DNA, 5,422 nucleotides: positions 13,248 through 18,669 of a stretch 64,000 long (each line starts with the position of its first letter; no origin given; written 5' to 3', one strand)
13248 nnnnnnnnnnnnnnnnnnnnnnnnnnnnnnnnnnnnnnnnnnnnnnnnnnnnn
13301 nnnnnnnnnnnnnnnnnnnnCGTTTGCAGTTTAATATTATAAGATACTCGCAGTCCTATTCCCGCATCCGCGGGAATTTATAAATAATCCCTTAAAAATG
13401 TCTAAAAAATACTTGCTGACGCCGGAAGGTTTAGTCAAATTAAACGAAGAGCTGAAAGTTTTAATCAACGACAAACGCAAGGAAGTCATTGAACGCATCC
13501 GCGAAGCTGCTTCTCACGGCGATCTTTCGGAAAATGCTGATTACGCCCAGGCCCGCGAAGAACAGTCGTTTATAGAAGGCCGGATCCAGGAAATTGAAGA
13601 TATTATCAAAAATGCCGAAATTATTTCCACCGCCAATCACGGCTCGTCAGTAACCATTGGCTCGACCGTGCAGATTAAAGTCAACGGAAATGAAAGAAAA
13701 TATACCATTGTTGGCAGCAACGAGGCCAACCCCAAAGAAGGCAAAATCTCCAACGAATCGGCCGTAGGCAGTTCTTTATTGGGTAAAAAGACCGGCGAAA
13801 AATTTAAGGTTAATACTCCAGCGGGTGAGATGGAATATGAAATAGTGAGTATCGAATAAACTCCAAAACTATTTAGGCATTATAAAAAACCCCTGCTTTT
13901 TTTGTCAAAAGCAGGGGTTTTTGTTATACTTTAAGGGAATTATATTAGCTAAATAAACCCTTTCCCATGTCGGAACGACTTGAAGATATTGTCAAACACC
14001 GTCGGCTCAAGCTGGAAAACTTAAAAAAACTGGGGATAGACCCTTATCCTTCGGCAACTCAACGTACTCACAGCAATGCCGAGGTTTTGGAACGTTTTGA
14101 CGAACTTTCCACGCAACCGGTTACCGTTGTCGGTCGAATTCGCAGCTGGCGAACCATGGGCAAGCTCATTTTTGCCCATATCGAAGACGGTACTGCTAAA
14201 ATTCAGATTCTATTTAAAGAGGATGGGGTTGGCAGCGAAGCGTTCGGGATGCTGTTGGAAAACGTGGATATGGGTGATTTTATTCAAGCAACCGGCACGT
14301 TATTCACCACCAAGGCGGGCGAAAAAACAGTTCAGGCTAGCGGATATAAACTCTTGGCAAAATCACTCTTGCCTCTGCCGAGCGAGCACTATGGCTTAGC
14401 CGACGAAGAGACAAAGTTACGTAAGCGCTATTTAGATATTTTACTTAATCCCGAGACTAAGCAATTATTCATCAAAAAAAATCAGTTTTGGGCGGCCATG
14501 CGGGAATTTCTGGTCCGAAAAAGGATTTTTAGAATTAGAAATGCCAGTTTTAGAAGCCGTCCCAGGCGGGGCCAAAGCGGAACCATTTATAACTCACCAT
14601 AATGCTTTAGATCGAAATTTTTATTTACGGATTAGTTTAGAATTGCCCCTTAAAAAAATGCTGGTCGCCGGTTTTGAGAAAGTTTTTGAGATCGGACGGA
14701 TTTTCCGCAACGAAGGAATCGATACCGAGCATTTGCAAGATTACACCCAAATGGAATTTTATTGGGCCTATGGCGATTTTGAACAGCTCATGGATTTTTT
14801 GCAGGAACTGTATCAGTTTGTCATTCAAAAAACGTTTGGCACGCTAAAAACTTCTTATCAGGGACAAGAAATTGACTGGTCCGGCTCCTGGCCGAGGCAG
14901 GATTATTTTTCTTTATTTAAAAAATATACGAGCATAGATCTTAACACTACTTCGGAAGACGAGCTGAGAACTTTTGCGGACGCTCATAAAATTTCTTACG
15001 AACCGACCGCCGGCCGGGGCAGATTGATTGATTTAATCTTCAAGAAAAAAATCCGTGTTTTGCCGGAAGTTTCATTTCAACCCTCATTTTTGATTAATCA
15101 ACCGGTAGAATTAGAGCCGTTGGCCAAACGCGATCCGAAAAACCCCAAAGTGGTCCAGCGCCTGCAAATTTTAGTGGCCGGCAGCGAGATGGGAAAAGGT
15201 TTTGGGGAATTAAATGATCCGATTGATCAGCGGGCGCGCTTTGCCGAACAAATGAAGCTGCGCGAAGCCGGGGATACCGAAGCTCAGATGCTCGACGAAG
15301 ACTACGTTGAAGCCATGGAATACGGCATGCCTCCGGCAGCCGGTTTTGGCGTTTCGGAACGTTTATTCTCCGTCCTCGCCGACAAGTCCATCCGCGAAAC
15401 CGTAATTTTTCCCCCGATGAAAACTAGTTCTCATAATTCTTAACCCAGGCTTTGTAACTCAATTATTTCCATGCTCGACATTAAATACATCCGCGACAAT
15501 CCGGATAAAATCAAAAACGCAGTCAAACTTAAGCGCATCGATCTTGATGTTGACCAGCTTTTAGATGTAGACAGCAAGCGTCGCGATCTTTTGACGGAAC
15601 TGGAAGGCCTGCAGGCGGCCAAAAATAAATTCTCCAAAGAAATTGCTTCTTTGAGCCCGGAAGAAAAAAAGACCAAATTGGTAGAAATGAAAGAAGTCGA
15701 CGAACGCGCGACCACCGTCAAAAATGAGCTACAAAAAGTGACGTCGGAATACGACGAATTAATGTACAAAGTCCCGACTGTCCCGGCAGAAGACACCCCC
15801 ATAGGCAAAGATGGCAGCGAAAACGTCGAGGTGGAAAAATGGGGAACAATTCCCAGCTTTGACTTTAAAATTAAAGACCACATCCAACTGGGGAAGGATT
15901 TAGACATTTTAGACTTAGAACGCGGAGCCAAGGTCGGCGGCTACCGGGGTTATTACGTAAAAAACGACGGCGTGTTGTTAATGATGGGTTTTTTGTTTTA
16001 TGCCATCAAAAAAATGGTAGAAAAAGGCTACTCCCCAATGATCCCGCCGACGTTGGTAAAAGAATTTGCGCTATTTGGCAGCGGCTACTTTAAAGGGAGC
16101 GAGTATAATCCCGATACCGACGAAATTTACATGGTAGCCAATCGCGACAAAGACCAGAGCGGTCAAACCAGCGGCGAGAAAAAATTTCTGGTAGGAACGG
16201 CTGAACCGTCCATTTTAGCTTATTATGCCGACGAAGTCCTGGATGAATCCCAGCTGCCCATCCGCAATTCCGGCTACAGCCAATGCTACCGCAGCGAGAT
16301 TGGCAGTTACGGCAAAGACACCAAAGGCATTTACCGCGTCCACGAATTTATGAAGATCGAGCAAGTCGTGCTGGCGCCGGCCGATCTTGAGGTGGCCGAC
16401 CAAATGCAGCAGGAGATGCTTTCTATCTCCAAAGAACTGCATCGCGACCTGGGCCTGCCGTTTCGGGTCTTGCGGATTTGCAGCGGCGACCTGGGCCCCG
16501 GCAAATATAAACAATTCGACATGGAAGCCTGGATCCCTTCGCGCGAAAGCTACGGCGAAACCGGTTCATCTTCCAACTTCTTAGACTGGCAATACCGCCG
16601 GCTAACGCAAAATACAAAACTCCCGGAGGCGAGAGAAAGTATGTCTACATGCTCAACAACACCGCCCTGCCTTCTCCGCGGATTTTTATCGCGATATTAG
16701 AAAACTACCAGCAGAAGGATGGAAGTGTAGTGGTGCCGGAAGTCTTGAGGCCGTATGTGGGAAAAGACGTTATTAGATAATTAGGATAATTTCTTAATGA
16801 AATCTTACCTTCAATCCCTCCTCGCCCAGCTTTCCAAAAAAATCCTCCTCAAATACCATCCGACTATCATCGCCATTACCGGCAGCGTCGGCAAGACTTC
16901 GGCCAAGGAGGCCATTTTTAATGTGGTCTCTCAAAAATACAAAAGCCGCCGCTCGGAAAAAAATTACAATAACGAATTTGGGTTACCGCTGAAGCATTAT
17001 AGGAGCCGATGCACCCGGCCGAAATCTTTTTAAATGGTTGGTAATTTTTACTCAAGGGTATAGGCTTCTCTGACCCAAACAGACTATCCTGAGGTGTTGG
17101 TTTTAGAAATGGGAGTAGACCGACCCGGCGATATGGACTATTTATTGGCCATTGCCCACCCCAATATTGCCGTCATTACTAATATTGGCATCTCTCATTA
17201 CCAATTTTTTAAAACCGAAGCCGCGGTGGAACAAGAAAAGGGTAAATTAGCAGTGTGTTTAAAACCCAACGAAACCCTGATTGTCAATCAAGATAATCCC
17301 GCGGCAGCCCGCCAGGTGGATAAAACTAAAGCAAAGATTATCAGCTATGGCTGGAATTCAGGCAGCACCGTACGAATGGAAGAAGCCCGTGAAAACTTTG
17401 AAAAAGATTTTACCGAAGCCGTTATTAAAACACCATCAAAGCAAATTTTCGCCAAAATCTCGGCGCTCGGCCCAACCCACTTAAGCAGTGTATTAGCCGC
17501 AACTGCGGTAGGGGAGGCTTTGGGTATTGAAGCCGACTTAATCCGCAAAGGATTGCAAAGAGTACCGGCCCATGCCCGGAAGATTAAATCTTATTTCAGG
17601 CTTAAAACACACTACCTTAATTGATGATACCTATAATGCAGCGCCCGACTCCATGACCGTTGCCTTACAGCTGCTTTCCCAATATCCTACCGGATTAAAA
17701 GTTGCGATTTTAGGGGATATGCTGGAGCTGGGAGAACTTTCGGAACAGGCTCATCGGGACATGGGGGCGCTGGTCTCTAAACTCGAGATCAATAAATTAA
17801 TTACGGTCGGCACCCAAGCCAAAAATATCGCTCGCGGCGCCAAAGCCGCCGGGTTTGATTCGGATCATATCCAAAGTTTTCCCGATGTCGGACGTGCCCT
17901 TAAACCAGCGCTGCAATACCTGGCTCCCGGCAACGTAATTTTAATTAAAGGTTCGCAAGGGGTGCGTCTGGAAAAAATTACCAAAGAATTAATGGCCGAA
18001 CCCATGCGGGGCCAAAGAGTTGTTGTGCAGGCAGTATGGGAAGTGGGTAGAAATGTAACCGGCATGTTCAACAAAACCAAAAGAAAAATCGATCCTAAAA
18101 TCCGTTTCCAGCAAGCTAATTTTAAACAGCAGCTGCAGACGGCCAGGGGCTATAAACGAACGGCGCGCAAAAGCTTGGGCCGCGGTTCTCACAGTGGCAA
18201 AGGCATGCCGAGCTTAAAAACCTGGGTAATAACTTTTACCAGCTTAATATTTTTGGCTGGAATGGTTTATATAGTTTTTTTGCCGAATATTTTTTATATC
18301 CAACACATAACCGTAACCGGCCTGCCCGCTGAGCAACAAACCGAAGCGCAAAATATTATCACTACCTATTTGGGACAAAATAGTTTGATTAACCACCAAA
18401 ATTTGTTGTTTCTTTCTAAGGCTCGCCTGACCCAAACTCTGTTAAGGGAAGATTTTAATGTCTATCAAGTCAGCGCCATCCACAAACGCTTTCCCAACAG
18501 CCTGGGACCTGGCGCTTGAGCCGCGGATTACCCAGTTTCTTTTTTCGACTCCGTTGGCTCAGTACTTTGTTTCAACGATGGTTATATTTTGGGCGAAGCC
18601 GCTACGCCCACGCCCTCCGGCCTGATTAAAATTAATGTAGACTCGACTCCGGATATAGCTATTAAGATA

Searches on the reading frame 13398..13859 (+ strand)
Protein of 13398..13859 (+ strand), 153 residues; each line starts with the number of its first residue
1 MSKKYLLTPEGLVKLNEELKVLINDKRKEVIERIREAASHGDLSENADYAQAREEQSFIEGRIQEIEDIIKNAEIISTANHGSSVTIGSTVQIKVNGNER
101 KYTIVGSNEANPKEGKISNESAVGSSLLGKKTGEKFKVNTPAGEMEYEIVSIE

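Call 68: search_protein_families(library=pfam, proteins=[window:13398-13859:+], max_evalue=0.001)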
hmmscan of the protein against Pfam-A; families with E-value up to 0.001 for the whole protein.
window:13398-13859:+ (153 aa): 2 families
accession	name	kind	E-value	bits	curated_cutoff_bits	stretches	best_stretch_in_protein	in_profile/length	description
PF03449.20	GreA_GreB_N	-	1.6e-27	96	24.5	1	6-75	2-71/71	Transcription elongation factor, N-terminal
PF01272.25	GreA_GreB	-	1.6e-25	89.3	26.9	1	83-153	4-76/77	Transcription elongation factor, GreA/GreB, C-term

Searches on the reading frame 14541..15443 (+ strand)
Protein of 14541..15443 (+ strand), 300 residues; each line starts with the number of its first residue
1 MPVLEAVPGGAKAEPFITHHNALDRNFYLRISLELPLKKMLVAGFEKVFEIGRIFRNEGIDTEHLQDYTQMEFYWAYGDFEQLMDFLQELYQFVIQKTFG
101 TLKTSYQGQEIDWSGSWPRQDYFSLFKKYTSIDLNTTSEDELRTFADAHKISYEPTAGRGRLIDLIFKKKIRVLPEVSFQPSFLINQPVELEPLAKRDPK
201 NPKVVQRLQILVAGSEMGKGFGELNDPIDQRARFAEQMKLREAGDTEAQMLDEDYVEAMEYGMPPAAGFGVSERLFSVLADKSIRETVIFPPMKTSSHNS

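Call 68: search_protein_families(library=pfam, proteins=[window:14541-15443:+], max_evalue=0.001)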
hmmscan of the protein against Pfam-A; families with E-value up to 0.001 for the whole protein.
window:14541-15443:+ (300 aa): 2 families
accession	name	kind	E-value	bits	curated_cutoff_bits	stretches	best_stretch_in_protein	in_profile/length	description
PF00152.25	tRNA-synt_2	-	1.4e-52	179.2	25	1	2-293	47-307/308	tRNA synthetases class II (D, K and N)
PF01409.25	tRNA-synt_2d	-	7e-05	22.9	19.8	1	47-96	104-155/246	tRNA synthetases class II core domain (F)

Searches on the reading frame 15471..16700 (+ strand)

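Call 68: search_protein_families(library=pfam, proteins=[window:15471-16700:+], max_evalue=0.001)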
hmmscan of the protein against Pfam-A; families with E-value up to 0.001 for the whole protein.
window:15471-16700:+ (409 aa): 3 families
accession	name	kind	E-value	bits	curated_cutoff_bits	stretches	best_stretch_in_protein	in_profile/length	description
PF02403.27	Seryl_tRNA_N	-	6.4e-23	81.5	28.2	1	1-105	1-108/108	Seryl-tRNA synthetase N-terminal domain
PF00587.30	tRNA-synt_2b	-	2.4e-21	77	29.3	1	235-383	8-150/179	tRNA synthetase class II core domain (G, H, P, S and T)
PF25078.1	DUF7801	-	0.0004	21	33.2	1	41-97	59-114/155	Domain of unknown function (DUF7801)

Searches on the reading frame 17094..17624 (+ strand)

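Call 68: search_protein_families(library=pfam, proteins=[window:17094-17624:+], max_evalue=0.001)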
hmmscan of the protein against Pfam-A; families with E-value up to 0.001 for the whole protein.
window:17094-17624:+ (176 aa): 1 family
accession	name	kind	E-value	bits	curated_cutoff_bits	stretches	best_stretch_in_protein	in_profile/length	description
PF08245.18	Mur_ligase_M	-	7.6e-21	75.4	24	1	2-139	60-199/200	Mur ligase middle domain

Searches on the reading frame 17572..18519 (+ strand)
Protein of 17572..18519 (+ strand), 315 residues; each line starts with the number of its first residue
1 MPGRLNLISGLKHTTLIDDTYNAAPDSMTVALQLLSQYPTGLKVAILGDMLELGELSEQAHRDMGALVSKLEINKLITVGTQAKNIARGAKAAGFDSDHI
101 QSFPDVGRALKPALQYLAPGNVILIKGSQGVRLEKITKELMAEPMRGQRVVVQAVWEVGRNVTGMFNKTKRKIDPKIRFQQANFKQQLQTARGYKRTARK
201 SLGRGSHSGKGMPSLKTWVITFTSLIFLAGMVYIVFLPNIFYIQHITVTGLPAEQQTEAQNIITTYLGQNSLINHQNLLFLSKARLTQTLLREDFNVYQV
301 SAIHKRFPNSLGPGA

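Call 11: search_protein_families(library=pfam, proteins=[window:17572-18519:+], max_evalue=0.01)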
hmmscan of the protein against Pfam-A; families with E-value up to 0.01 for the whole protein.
window:17572-18519:+ (315 aa): 1 family
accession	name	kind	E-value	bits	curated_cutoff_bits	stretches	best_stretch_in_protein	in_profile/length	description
PF02875.26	Mur_ligase_C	-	1.8e-19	71.3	28.4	1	3-128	1-126/127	Mur ligase, glutamate ligase domain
